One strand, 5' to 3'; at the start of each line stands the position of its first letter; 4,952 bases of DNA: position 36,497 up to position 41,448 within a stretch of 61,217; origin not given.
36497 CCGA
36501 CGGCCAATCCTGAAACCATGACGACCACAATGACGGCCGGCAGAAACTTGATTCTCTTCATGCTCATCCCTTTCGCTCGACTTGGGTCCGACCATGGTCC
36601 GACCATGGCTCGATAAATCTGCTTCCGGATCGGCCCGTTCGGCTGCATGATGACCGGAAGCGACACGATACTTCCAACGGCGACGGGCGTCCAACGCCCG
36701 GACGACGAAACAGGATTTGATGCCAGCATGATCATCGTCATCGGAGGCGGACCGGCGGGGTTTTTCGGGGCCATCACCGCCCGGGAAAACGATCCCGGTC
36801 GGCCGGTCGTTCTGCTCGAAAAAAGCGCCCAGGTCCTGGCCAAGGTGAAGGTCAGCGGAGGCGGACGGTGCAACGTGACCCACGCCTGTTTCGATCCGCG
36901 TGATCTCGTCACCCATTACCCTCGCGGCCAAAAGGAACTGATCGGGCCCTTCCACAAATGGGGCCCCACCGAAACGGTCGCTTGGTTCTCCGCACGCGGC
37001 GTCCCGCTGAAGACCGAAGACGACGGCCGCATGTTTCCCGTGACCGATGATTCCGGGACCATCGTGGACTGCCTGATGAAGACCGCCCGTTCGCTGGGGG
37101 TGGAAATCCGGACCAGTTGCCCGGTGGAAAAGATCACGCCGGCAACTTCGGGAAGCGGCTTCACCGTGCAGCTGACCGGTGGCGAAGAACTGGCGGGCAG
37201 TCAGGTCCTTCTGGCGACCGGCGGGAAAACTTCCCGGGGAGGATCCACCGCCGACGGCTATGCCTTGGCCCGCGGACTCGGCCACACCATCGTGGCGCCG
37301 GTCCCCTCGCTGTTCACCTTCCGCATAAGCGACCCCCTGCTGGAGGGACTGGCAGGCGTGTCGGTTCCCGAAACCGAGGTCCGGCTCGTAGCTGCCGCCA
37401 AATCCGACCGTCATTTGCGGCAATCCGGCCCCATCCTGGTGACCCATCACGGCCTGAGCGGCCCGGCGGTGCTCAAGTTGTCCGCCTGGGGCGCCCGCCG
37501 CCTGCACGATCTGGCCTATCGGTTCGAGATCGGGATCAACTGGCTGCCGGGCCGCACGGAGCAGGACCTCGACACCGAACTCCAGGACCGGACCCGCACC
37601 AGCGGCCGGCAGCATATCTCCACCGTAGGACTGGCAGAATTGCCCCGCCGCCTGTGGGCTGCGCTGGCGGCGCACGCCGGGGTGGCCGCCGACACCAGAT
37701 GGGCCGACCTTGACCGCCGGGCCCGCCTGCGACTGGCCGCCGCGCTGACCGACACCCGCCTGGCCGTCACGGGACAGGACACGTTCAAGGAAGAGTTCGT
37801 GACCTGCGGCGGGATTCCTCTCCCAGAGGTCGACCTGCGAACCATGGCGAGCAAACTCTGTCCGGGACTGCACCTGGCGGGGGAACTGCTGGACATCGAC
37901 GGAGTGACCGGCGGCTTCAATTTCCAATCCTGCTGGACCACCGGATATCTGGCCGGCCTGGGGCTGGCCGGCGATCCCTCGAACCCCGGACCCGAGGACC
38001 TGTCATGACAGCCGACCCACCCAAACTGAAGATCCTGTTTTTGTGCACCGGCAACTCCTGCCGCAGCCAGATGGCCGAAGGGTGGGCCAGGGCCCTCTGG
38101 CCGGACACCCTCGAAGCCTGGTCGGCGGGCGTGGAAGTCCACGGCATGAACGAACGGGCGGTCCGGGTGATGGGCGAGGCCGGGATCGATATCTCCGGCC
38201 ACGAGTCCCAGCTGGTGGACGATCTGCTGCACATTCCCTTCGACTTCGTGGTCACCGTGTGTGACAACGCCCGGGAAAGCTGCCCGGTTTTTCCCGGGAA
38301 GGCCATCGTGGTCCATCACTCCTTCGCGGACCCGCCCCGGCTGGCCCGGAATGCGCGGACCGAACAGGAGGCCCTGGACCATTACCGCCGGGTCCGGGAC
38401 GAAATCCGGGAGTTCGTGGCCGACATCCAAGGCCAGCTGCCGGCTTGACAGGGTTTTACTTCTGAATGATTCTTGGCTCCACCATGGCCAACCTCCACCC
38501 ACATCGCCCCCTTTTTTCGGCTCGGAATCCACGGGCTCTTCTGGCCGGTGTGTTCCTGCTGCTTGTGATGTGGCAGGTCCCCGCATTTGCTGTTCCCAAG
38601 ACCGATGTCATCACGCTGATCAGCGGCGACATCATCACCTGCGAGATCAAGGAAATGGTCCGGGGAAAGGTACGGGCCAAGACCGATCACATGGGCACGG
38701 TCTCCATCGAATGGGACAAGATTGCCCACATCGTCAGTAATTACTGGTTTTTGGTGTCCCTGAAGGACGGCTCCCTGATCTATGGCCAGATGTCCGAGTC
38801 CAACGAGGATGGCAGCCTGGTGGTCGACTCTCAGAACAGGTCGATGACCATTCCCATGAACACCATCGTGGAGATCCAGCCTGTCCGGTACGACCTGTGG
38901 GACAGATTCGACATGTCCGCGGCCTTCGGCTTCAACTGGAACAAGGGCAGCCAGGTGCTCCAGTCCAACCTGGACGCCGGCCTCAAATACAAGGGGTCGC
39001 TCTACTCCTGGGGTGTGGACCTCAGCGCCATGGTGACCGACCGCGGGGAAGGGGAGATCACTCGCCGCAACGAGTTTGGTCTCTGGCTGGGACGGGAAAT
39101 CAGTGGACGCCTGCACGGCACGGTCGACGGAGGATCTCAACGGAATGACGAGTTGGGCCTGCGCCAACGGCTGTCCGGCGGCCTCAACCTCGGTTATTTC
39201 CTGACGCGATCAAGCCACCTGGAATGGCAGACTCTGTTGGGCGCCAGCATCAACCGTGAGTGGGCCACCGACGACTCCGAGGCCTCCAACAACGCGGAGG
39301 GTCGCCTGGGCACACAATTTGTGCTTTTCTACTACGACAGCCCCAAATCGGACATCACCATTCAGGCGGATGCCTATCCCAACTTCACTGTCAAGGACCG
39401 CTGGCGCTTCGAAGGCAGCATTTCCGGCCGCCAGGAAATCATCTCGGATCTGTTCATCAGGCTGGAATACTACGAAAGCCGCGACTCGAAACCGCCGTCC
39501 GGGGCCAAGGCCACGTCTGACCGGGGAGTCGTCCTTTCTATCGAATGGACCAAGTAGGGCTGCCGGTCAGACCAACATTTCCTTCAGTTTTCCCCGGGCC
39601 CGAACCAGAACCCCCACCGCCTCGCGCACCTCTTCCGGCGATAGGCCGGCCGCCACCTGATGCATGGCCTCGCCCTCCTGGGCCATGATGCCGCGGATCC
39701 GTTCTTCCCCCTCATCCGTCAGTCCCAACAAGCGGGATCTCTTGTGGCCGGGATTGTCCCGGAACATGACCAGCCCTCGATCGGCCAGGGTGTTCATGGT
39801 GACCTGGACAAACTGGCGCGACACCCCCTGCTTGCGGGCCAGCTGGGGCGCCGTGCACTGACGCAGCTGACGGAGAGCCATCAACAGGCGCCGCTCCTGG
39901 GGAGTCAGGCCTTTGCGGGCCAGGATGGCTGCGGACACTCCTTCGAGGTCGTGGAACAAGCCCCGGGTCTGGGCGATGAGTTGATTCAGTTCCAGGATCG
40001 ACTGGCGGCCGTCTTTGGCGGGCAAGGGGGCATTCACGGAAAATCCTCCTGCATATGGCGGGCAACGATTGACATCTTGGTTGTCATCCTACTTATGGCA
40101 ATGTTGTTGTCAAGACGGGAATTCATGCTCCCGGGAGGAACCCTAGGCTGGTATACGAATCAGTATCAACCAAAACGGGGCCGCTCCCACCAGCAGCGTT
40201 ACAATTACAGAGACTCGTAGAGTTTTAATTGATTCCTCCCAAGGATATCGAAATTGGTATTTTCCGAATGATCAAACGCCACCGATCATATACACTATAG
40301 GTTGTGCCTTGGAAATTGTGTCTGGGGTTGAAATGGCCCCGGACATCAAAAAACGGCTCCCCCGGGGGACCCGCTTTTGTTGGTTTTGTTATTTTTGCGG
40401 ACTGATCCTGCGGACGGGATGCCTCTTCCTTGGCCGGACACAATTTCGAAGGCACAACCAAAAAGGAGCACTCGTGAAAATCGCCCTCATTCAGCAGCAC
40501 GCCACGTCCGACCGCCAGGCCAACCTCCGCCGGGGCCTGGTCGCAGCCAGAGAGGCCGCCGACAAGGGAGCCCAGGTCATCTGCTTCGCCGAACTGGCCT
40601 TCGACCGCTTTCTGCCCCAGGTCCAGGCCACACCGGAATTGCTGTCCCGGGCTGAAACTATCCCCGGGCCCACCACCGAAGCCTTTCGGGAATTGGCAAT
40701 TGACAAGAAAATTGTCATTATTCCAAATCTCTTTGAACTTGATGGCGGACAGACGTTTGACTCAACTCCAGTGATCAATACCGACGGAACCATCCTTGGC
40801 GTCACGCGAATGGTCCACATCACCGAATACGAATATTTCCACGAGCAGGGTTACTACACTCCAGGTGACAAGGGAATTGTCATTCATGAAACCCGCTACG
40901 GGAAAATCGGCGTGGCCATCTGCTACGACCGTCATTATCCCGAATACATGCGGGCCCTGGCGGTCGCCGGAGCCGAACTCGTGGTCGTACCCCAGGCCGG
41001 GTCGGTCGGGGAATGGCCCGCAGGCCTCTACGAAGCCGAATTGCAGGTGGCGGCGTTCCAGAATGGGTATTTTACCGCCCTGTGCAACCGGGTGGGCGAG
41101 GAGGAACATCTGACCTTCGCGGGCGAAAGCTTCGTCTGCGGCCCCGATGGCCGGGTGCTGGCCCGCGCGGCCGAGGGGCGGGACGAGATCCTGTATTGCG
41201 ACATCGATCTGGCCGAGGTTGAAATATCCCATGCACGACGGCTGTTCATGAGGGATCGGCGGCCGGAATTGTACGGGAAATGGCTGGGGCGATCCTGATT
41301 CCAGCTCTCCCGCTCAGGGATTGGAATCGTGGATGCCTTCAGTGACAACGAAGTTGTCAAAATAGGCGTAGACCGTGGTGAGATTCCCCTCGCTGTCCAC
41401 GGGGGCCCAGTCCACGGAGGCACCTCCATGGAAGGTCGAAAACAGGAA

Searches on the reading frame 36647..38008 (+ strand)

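Call 38: search_protein_families(library=pfam, proteins=[window:36647-38008:+], max_evalue=0.0001)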
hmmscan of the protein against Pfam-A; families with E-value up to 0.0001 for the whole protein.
window:36647-38008:+ (453 aa): 5 families
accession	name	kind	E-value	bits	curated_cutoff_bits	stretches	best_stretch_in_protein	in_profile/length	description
PF03486.20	HI0933_like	-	1.1e-74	251.4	50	1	29-437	3-242/244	HI0933-like protein Rossmann domain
PF22780.1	HI0933_like_1st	-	1.9e-31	109.5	27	1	219-385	1-165/165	HI0933-like protein barrel and H2TH domain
PF07992.20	Pyr_redox_2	-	1e-08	35.4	26.1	0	139-207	185-251/291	Pyridine nucleotide-disulphide oxidoreductase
PF01266.30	DAO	-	4.8e-08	33.3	27.9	1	135-198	147-209/353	FAD dependent oxidoreductase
PF00890.30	FAD_binding_2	-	4.1e-07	30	20.4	0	29-127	2-107/414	FAD binding domain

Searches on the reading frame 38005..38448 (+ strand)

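Call 38: search_protein_families(library=pfam, proteins=[window:38005-38448:+], max_evalue=0.0001)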
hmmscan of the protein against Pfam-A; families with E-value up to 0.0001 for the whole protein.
window:38005-38448:+ (147 aa): 1 family
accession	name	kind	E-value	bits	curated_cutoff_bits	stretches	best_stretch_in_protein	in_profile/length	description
PF01451.26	LMWPc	-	9.6e-18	65.2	23.2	1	10-138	1-140/144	Low molecular weight phosphotyrosine protein phosphatase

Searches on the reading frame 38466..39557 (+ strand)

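Call 38: search_protein_families(library=pfam, proteins=[window:38466-39557:+], max_evalue=0.0001)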
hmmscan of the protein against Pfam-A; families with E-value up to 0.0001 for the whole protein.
window:38466-39557:+ (363 aa): 1 family
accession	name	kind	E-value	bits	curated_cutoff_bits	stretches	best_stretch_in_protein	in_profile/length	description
PF04338.18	DUF481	-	1.8e-09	38.3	21.1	1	154-350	3-198/210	Protein of unknown function, DUF481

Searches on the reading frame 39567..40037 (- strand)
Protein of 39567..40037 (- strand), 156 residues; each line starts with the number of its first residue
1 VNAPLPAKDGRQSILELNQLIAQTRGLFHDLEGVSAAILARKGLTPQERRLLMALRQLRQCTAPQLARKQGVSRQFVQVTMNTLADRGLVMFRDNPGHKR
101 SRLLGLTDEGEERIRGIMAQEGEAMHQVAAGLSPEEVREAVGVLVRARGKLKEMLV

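Call 71: search_protein_families(library=pfam, proteins=[window:39567-40037:-], max_evalue=0.0001)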
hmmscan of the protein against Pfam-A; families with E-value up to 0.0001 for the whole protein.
window:39567-40037:- (156 aa): 4 families
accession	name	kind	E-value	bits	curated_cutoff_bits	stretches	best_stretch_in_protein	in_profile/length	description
PF12802.13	MarR_2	-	1.2e-11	45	27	1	43-101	2-61/61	MarR family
PF01047.28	MarR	-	4.8e-06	26.8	24.6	1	44-101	1-58/59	MarR family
PF01978.25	TrmB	-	1.5e-05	25.2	25.6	1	41-94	3-56/68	Sugar-specific transcriptional regulator TrmB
PF03428.19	RP-C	-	4.3e-05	23.8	24.4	0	64-101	75-112/175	Replication protein C N-terminal domain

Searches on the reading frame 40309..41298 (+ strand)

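Call 38: search_protein_families(library=pfam, proteins=[window:40309-41298:+], max_evalue=0.0001)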
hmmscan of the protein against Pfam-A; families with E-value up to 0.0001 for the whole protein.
window:40309-41298:+ (329 aa): 1 family
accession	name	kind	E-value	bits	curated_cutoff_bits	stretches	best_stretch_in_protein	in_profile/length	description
PF00795.27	CN_hydrolase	-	2.2e-46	158.7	23.2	1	57-305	1-252/256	Carbon-nitrogen hydrolase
